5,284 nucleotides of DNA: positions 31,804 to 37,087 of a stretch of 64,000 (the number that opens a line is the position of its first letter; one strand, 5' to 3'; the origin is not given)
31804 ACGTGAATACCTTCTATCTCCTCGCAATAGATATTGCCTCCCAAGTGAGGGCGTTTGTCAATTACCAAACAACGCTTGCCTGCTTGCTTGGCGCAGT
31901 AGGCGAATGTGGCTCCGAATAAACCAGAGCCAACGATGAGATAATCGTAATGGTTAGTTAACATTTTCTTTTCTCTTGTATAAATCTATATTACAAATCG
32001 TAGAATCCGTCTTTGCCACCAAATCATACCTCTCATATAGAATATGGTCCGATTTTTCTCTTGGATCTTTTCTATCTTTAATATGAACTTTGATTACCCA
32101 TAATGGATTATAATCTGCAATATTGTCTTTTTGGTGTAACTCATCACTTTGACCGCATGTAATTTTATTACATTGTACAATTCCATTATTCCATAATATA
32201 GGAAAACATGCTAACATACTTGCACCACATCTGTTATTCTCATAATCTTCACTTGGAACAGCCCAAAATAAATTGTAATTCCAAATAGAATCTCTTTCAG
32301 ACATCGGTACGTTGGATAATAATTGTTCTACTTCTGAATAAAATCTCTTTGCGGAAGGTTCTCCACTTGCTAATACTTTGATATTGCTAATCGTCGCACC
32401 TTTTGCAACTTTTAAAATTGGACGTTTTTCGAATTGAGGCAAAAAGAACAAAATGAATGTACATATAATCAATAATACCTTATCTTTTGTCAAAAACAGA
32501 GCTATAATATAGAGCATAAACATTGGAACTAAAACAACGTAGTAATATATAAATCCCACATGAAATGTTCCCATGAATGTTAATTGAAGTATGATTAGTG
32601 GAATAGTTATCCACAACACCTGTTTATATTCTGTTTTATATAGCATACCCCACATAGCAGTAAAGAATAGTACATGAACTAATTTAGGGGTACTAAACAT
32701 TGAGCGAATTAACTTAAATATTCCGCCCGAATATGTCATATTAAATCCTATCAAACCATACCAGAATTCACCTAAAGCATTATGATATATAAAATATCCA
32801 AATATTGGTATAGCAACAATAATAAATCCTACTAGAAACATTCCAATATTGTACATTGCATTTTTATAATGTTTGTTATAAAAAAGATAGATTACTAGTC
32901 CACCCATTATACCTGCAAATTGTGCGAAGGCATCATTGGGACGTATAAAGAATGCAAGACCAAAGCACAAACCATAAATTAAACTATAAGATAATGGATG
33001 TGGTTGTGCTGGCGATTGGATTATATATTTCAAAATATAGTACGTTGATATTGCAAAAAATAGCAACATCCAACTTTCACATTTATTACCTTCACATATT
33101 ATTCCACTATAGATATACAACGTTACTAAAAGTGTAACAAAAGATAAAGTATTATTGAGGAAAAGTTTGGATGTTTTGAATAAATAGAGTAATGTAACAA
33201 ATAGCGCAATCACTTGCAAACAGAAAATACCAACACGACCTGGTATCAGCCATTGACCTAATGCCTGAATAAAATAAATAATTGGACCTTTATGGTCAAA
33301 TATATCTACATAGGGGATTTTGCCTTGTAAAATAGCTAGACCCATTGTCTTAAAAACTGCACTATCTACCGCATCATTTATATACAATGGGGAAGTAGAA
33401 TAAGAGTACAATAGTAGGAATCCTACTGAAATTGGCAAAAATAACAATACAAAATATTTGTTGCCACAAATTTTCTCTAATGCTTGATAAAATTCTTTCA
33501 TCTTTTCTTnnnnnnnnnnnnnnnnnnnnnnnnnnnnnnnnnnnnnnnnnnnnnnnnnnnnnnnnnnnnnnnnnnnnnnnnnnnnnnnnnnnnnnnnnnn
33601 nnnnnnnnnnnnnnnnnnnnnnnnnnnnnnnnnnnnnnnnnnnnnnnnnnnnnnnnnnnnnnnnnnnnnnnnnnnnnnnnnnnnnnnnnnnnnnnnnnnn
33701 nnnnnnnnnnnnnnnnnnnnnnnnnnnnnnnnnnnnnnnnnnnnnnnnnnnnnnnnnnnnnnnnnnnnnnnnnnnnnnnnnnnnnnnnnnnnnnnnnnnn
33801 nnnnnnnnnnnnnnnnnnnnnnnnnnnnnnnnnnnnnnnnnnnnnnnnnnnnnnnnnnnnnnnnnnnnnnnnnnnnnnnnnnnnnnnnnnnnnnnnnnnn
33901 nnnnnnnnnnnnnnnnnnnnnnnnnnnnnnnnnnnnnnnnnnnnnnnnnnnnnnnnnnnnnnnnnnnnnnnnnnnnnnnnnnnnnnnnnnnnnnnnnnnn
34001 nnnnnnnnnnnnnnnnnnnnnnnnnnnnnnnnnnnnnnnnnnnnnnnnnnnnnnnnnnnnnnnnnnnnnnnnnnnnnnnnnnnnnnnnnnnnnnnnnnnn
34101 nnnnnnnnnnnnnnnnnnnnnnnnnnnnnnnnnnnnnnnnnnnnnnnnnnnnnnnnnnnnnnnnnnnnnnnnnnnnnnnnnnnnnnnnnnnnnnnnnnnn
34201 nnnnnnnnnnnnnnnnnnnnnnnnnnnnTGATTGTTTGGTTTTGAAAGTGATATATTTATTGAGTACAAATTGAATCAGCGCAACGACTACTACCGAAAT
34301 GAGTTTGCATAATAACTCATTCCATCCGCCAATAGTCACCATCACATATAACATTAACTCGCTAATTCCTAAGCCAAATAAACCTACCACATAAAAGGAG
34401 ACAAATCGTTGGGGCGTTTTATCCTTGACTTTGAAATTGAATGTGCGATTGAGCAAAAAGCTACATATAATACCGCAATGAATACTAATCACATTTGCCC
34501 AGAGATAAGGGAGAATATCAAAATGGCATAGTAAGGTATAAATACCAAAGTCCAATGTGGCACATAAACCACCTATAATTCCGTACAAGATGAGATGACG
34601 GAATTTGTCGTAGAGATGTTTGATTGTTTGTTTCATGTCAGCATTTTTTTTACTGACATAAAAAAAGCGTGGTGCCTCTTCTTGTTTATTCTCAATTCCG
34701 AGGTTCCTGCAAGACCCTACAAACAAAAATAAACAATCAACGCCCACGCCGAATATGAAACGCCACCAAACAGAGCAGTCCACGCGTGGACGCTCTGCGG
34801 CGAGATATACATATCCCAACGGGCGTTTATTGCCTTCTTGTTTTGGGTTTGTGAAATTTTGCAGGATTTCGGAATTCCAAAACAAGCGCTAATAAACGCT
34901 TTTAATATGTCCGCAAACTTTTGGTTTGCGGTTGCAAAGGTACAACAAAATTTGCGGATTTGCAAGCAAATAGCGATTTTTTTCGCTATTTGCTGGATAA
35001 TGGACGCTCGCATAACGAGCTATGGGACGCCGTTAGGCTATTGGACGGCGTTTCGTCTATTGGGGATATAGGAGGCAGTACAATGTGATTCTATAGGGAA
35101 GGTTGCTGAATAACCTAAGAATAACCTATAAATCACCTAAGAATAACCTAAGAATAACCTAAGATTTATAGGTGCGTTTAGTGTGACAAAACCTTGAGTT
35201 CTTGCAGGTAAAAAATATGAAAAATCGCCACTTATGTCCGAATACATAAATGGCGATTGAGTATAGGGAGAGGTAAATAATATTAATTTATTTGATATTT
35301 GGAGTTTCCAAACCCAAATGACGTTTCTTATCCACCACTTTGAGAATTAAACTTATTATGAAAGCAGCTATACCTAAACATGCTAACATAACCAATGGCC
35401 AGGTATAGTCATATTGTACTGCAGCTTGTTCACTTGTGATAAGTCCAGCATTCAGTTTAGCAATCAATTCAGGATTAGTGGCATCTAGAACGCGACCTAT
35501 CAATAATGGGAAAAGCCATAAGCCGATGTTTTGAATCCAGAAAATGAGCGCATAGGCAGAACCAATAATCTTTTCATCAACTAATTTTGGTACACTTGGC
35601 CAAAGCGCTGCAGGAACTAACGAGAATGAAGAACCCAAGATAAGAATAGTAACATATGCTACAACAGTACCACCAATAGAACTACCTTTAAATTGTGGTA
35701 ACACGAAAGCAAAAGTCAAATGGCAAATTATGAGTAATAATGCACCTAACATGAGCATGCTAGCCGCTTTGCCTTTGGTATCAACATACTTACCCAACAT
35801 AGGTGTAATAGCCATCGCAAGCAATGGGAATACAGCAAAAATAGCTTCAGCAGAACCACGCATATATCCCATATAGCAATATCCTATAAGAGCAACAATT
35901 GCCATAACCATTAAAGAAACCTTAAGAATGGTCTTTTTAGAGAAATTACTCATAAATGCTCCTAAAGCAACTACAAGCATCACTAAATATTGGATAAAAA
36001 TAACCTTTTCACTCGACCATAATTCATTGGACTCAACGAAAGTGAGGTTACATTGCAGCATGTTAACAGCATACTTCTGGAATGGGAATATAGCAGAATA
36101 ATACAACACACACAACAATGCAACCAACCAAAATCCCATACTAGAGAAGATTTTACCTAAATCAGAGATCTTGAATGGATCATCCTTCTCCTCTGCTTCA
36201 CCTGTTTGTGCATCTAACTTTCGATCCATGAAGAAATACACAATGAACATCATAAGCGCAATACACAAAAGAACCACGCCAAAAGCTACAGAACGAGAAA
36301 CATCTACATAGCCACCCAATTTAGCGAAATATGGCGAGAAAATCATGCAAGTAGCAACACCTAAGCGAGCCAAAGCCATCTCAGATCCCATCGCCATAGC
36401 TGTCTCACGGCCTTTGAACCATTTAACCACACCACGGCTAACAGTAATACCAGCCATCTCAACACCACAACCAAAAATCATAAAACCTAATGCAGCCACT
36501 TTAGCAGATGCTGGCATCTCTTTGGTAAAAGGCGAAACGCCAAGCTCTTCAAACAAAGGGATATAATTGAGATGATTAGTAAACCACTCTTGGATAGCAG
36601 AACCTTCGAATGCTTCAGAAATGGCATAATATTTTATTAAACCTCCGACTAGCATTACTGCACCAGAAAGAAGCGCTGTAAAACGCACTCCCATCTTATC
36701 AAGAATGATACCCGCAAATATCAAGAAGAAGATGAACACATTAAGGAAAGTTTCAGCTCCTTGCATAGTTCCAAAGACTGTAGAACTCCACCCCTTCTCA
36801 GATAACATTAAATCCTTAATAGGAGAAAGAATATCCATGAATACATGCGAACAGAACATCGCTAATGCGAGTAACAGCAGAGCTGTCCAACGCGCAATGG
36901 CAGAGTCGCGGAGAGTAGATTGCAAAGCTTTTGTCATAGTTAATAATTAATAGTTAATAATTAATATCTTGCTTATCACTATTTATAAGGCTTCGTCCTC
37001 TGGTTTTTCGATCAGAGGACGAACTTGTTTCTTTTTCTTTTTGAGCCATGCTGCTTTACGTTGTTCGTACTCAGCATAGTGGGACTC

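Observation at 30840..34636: Gtr-like three-component system plus UDP-galactopyranose mutase: possible lipid-linked galactofuranose pathway for periplasmic glycan modification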

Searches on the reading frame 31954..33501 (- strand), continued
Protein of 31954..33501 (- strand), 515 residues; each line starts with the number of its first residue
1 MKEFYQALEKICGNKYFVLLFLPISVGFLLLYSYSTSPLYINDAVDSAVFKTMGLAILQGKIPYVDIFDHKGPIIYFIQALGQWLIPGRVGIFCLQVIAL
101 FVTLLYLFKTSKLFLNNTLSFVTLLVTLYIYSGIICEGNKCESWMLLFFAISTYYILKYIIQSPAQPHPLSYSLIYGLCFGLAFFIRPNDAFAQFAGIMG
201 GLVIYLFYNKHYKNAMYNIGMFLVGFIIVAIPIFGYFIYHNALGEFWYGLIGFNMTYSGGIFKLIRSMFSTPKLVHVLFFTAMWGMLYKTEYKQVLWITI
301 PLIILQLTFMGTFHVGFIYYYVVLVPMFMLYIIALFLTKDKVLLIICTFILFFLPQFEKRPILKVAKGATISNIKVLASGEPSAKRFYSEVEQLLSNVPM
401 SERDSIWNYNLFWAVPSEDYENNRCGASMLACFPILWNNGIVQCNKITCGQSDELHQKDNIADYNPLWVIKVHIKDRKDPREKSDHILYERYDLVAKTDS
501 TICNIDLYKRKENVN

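Call 90: search_protein_families(library=pfam, max_evalue=0.001, proteins=[L014:4578-5717:+, L003:14741-15388:-, L008:4492-5316:-, L014:10502-11947:-])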
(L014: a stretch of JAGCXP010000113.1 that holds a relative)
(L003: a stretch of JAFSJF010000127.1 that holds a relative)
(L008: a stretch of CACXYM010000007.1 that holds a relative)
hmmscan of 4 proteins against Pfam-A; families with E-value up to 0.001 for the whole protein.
L014:4578-5717:+ (379 aa): 4 families
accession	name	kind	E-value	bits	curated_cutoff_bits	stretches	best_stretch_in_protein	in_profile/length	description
PF13692.12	Glyco_trans_1_4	-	9e-25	88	27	1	184-325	3-142/142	Glycosyl transferases group 1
PF00534.26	Glycos_transf_1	-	1.9e-24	86.6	26.4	1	182-338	15-171/172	Glycosyl transferases group 1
PF20706.3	GT4-conflict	-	1.5e-06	27.9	26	1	147-307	159-324/385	Family 4 Glycosyltransferase in conflict systems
PF13439.12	Glyco_transf_4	-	0.00055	20.4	28.5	0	18-138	1-128/170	Glycosyltransferase Family 4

L003:14741-15388:- (215 aa): 4 families
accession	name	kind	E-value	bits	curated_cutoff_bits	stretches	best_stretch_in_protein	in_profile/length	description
PF00005.33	ABC_tran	-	2.8e-33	115.9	25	1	17-165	1-136/137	ABC transporter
PF02463.25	SMC_N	-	1.5e-06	28.3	40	1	26-211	23-212/220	RecF/RecN/SMC N terminal domain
PF13304.12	AAA_21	-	2.9e-05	24.7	27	0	30-88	2-63/304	AAA domain, putative AbiEii toxin, Type IV TA system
PF13555.12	AAA_29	-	0.00074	19.7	27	0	21-44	16-39/61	P-loop containing region of AAA domain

L008:4492-5316:- (274 aa): 3 families
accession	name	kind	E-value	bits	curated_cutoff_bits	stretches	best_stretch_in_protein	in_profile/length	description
PF00106.31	adh_short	-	3.9e-36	124.8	26.6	1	3-204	3-187/195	short chain dehydrogenase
PF13561.12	adh_short_C2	-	9.5e-23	81.4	27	1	7-209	1-186/236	Enoyl-(Acyl carrier protein) reductase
PF08659.16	KR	-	6.4e-11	42.9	22.6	1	4-123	4-125/180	KR domain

L014:10502-11947:- (481 aa): 2 families
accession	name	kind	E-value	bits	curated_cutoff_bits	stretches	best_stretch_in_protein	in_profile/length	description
PF03062.24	MBOAT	-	6.3e-31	108.3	27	1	152-382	81-331/337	MBOAT, membrane-bound O-acyltransferase family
PF13813.11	MBOAT_2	-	0.00059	20.5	25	0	268-327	5-66/85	Membrane bound O-acyl transferase family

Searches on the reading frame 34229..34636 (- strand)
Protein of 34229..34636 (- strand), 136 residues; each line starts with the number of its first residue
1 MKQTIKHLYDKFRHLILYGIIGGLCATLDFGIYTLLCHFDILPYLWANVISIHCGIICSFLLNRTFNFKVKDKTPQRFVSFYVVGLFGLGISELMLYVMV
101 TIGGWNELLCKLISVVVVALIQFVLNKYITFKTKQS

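Call 3: search_protein_families(library=pfam, proteins=[window:34229-34636:-], max_evalue=0.01)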
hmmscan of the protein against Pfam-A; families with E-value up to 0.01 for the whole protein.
seq(136 aa): 1 family
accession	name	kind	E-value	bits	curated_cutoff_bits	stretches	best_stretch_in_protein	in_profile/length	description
PF04138.20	GtrA_DPMS_TM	-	1.7e-25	89.9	26.1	1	18-131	2-117/117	GtrA/DPMS, transmembrane domain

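Call 4: search_protein_families(library=ncbifam, proteins=[window:34229-34636:-], max_evalue=0.01)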
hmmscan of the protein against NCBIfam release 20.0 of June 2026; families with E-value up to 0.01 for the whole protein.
seq(136 aa): 0 families

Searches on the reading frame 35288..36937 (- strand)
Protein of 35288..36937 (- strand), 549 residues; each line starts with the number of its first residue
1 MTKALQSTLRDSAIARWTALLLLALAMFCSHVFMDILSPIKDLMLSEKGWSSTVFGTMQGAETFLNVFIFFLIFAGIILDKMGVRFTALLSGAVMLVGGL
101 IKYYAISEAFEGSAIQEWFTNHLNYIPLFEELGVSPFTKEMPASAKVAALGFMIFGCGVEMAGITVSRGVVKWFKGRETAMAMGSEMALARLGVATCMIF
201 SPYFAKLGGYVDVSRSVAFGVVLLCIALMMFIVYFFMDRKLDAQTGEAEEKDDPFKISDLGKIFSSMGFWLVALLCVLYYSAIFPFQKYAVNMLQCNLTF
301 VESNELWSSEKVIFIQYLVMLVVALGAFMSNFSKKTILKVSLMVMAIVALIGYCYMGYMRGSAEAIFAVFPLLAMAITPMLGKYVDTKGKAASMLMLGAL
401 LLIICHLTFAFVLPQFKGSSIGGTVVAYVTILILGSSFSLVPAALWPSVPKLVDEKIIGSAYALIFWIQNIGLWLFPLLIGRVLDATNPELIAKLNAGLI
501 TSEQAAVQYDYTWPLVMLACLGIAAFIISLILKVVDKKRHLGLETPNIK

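Call 42: search_protein_families(library=pfam, max_evalue=0.0001, proteins=[window:35288-36937:-])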
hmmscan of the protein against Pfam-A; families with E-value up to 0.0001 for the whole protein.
window:35288-36937:- (549 aa): 1 family
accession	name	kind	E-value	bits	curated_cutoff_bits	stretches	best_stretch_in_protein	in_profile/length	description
PF07690.21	MFS_1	-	1.5e-21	77.2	33.4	2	23-351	1-284/347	Major Facilitator Superfamily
